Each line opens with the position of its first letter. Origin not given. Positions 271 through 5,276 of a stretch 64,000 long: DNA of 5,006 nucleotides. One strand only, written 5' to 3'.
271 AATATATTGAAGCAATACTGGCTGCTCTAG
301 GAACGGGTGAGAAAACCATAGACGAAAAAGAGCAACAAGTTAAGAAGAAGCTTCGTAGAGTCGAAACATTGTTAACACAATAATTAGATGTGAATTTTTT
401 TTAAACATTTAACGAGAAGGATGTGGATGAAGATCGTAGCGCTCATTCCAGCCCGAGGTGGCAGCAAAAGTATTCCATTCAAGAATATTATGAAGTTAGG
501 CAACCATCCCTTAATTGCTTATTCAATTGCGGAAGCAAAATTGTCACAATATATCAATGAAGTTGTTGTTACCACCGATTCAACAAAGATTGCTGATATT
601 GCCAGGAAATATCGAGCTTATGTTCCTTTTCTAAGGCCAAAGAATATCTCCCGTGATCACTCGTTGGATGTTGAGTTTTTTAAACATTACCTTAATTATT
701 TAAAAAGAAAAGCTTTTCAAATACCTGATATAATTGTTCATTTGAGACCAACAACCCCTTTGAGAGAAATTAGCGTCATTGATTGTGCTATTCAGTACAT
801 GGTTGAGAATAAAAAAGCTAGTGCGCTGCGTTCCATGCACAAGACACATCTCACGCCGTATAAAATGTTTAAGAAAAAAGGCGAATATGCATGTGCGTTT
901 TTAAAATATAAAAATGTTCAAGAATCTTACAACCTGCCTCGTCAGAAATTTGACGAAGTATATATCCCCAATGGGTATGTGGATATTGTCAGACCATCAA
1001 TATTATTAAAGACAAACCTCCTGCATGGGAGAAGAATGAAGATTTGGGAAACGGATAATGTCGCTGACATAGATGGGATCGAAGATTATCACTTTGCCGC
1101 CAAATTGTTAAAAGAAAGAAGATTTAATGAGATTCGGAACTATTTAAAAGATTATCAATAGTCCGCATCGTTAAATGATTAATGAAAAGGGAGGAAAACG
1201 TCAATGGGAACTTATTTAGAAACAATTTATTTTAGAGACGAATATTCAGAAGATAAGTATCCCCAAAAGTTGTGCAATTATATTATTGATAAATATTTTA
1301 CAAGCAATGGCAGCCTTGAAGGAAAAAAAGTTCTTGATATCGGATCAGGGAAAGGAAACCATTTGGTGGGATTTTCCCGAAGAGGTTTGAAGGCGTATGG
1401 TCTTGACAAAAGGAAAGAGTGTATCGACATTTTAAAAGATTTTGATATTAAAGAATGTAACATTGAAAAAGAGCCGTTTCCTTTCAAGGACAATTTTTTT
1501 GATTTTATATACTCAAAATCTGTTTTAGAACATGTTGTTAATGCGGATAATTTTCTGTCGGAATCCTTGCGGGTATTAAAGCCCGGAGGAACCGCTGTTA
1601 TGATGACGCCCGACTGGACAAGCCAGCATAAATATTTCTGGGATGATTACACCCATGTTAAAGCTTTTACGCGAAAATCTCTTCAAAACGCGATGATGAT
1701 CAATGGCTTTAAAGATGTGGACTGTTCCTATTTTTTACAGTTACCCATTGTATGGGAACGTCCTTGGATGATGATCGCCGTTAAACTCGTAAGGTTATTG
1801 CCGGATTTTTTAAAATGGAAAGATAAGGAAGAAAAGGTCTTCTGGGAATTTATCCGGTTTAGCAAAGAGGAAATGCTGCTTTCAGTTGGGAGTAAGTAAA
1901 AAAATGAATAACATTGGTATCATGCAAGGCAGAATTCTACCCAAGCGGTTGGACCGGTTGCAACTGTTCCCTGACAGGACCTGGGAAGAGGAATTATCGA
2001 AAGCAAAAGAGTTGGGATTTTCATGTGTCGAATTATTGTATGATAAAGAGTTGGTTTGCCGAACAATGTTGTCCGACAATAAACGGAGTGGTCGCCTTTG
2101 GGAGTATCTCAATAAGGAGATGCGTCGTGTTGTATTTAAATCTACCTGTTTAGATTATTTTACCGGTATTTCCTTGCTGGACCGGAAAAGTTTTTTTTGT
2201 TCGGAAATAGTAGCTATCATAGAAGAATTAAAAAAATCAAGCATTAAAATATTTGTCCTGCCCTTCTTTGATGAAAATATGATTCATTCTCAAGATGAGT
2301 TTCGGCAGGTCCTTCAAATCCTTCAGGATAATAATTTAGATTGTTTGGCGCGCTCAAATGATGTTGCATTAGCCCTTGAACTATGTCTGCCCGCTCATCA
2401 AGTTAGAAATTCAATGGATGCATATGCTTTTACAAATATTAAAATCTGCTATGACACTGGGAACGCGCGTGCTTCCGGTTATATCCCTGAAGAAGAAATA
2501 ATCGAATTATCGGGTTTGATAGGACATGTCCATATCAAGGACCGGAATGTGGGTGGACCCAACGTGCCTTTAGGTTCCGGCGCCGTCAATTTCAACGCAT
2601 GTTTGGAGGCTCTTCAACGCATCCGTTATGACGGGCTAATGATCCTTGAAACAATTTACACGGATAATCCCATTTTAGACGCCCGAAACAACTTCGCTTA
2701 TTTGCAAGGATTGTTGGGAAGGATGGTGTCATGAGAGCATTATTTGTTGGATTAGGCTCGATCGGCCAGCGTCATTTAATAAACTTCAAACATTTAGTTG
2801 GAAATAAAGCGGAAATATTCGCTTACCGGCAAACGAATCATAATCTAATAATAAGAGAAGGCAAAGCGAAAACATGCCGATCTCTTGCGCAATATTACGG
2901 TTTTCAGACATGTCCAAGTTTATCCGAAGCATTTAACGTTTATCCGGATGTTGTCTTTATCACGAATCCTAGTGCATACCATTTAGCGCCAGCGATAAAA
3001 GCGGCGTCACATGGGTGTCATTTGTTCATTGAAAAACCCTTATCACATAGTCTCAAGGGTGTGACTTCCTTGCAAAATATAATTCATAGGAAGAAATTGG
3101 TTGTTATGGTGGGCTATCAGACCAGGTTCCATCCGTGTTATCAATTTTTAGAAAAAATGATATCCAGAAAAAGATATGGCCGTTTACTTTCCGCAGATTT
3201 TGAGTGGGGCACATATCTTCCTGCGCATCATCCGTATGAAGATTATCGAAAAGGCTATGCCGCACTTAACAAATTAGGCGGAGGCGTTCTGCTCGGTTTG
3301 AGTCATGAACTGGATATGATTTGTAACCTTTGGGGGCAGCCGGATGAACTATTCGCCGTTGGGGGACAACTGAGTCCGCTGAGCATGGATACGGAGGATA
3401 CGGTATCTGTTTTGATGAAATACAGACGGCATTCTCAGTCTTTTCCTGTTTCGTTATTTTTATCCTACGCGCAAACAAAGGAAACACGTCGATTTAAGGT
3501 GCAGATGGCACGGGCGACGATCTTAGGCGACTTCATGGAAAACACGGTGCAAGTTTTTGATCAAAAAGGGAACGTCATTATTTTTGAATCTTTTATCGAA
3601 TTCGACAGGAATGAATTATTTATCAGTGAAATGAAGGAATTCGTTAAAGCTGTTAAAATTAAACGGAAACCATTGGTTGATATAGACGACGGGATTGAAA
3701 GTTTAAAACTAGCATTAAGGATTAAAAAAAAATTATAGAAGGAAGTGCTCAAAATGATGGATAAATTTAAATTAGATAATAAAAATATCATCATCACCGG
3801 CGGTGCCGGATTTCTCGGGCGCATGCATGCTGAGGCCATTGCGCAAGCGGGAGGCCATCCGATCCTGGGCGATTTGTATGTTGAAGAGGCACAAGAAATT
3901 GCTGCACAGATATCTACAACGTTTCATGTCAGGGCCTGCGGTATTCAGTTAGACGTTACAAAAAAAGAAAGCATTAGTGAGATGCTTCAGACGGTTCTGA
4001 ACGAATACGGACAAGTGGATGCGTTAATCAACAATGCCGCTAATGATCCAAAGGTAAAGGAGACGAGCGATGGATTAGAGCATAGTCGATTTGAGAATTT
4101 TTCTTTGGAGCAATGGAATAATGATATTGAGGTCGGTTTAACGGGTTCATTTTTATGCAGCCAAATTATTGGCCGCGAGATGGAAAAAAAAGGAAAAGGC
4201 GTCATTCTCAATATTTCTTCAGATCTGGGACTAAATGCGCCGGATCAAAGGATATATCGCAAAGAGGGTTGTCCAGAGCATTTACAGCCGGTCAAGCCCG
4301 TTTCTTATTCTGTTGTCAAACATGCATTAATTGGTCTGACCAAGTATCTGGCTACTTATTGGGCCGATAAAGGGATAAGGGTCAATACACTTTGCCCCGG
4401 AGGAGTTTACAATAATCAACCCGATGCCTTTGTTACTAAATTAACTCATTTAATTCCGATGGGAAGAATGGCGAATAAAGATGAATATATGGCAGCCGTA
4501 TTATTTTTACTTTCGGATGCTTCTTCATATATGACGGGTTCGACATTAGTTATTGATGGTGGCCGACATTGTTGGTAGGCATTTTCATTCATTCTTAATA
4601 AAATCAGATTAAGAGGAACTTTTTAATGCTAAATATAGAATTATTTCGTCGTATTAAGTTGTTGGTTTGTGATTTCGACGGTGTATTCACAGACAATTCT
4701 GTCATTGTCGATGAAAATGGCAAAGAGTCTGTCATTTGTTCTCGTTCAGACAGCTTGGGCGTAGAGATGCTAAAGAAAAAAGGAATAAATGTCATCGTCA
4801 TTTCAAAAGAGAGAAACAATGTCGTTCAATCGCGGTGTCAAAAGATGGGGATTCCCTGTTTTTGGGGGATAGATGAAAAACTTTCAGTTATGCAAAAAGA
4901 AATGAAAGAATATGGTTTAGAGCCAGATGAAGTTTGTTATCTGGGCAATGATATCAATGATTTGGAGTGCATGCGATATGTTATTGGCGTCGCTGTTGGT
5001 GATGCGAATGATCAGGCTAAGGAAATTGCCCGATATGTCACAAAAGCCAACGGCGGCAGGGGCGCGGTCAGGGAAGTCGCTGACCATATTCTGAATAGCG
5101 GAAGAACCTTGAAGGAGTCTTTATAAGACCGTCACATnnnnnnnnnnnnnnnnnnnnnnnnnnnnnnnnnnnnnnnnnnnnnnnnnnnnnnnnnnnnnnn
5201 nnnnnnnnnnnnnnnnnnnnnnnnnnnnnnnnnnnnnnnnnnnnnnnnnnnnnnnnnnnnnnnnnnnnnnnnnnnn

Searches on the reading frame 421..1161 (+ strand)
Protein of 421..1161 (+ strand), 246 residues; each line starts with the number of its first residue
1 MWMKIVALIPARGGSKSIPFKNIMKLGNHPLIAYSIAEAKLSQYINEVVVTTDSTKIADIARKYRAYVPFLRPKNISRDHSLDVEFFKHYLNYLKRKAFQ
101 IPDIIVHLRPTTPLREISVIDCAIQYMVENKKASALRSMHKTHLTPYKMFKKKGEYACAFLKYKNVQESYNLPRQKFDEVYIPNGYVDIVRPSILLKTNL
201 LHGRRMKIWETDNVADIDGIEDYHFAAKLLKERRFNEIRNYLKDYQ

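Call 12: search_protein_families(library=pfam, proteins=[window:421-1161:+])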
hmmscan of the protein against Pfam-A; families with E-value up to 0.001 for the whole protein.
window:421-1161:+ (246 aa): 1 family
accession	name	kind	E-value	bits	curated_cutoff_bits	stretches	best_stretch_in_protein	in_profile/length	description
PF02348.25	CTP_transf_3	-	7.6e-21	75.3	22.6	1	6-134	1-121/217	Cytidylyltransferase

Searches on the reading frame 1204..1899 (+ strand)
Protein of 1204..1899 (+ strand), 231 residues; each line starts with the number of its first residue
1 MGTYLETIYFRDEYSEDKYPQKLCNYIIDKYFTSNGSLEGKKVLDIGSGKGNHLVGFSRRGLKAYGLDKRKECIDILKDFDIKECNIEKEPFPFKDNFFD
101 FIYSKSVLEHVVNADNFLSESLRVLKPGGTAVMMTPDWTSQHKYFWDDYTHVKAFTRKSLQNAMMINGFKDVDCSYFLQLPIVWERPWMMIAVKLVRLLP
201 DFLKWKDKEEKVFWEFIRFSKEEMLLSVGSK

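Call 12: search_protein_families(library=pfam, proteins=[window:1204-1899:+])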
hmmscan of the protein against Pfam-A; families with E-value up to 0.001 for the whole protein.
window:1204-1899:+ (231 aa): 8 families
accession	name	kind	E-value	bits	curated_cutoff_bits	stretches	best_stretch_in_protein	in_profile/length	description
PF13489.12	Methyltransf_23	-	3.6e-19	69.5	27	1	37-172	20-162/164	Methyltransferase domain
PF08241.18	Methyltransf_11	-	2.5e-16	60.5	21.2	1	44-132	1-94/95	Methyltransferase domain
PF13847.12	Methyltransf_31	-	9e-12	45.3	27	1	39-141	3-114/145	Methyltransferase domain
PF13649.12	Methyltransf_25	-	1.5e-11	45.3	27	1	43-129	1-97/97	Methyltransferase domain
PF07021.18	MetW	-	9.8e-09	35.5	21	1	39-126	13-103/193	Methionine biosynthesis protein MetW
PF08242.18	Methyltransf_12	-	1.1e-06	29.7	30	1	44-130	1-97/98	Methyltransferase domain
PF20922.3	Anamorsin_N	-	6.8e-05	23.1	27.1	1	95-173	48-120/163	Anamorsin, N-terminal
PF01209.24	Ubie_methyltran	-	0.00036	20.4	20.1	0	37-134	45-152/233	ubiE/COQ5 methyltransferase family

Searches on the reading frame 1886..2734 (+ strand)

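Call 12: search_protein_families(library=pfam, proteins=[window:1886-2734:+])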
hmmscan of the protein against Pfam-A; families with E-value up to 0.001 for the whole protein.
window:1886-2734:+ (282 aa): 1 family
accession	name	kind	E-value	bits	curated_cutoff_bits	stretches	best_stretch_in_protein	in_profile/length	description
PF01261.30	AP_endonuc_2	-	1.3e-18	68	31.1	1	38-273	2-246/249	Xylose isomerase-like TIM barrel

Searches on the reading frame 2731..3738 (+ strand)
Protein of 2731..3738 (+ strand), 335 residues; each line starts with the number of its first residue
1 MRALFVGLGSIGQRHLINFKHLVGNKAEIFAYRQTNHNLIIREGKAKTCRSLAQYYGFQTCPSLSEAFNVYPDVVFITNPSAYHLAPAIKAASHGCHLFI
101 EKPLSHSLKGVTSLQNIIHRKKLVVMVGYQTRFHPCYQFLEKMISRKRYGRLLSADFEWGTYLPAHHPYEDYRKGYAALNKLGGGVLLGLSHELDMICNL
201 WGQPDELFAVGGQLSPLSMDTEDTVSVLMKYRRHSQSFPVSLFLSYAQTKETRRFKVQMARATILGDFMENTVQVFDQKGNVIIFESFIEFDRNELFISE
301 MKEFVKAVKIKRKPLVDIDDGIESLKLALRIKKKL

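Call 12: search_protein_families(library=pfam, proteins=[window:2731-3738:+])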
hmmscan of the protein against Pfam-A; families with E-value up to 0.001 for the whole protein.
window:2731-3738:+ (335 aa): 3 families
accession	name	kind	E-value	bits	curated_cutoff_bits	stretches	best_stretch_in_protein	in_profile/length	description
PF01408.29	GFO_IDH_MocA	-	2.4e-15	57.7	24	1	2-129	2-120/120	Oxidoreductase family, NAD-binding Rossmann fold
PF22725.1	GFO_IDH_MocA_C3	-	4.5e-10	40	27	1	137-263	1-122/124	GFO/IDH/MocA C-terminal domain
PF02894.22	GFO_IDH_MocA_C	-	4.1e-07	30.4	22.9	1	179-328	35-203/218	Oxidoreductase family, C-terminal alpha/beta domain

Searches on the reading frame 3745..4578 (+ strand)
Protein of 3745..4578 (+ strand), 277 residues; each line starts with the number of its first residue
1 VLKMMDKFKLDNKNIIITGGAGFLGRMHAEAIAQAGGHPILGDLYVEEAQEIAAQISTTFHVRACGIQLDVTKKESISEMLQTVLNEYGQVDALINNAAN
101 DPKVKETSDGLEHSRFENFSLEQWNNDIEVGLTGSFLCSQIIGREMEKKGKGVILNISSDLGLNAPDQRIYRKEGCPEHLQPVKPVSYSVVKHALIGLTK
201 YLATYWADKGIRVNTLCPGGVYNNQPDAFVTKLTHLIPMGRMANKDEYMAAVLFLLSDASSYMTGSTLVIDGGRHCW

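Call 12: search_protein_families(library=pfam, proteins=[window:3745-4578:+])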
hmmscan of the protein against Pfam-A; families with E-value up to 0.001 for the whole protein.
window:3745-4578:+ (277 aa): 4 families
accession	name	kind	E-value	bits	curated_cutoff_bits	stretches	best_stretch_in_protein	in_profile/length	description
PF13561.12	adh_short_C2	-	1.9e-43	149.2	27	2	187-275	142-236/236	Enoyl-(Acyl carrier protein) reductase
PF00106.31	adh_short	-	3.8e-36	124.8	26.6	2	13-165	1-142/195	short chain dehydrogenase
PF01370.27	Epimerase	-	1.8e-05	24.7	20.9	1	15-107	1-80/240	NAD dependent epimerase/dehydratase family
PF08659.16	KR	-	2.3e-05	24.9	22.6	1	15-99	3-90/180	KR domain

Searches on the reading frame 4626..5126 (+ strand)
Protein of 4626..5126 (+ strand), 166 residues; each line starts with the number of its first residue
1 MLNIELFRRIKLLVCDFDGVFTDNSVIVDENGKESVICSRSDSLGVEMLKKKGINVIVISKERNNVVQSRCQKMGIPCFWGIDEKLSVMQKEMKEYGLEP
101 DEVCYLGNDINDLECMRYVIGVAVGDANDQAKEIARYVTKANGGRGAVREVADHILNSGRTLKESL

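Call 12: search_protein_families(library=pfam, proteins=[window:4626-5126:+])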
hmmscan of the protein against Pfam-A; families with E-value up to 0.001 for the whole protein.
window:4626-5126:+ (166 aa): 2 families
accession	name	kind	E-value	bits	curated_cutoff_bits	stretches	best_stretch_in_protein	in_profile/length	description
PF08282.18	Hydrolase_3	-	1.7e-09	38.2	20.9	1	85-144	188-248/255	haloacid dehalogenase-like hydrolase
PF00702.32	Hydrolase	-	3.6e-05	24.7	26.4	0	47-115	108-186/191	haloacid dehalogenase-like hydrolase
